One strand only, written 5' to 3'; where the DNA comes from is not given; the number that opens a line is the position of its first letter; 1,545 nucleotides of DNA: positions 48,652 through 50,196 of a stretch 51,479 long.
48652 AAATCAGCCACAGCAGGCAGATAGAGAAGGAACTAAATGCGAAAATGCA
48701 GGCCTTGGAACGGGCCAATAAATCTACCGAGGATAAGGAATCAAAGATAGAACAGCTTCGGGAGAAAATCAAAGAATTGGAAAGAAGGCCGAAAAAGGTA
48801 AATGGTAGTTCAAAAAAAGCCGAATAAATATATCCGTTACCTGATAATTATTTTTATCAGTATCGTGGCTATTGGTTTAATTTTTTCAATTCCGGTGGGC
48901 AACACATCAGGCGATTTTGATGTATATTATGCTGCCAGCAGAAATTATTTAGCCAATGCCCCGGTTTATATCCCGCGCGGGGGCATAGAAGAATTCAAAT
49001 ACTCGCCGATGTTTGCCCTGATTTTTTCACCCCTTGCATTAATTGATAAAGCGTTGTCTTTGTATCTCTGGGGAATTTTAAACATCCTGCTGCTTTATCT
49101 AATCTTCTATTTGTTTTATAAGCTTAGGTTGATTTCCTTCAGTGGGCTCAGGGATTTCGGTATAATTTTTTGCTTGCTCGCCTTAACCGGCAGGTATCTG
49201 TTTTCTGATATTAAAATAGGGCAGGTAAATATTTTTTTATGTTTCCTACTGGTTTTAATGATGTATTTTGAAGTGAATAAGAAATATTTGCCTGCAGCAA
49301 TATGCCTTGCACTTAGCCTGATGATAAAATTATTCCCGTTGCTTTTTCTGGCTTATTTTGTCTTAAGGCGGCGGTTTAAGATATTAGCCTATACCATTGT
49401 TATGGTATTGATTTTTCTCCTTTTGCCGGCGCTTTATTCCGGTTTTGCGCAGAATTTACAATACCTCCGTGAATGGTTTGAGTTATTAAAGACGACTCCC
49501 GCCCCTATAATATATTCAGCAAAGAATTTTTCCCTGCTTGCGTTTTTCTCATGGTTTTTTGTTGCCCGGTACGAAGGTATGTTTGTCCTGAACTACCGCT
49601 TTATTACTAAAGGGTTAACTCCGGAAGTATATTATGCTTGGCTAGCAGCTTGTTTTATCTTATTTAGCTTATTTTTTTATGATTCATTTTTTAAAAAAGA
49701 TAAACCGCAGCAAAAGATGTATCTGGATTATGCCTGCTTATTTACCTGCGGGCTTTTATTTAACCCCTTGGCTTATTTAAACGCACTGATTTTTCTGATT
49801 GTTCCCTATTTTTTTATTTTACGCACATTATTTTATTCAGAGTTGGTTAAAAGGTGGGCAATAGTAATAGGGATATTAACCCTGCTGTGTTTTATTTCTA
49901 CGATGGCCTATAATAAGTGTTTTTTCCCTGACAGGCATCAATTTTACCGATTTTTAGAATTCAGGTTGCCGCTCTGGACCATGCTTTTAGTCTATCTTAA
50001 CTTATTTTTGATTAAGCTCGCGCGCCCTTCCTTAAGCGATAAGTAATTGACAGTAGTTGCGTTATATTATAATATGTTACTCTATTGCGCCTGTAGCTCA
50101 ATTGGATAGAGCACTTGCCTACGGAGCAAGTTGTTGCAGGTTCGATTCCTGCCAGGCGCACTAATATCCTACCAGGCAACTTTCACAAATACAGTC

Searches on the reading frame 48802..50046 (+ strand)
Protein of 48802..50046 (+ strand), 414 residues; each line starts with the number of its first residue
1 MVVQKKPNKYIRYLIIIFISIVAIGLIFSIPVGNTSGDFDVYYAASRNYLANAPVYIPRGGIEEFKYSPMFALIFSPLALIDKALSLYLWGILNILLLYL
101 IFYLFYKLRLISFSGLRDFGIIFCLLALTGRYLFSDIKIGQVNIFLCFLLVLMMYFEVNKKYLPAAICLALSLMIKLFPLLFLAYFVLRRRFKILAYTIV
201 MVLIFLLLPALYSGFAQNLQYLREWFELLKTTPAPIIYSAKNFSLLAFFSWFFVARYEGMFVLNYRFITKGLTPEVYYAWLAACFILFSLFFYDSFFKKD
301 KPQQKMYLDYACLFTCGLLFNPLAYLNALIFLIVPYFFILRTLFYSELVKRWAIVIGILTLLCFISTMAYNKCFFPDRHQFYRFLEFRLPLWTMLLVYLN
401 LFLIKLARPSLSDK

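Call 16: search_protein_families(library=pfam, proteins=[window:48802-50046:+], max_evalue=0.00001)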
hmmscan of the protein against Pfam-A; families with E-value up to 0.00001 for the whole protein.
window:48802-50046:+ (414 aa): 1 family
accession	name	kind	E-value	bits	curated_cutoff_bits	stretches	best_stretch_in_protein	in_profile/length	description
PF09594.16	GT87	-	1.1e-26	94.5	25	1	65-290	1-205/237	Glycosyltransferase family 87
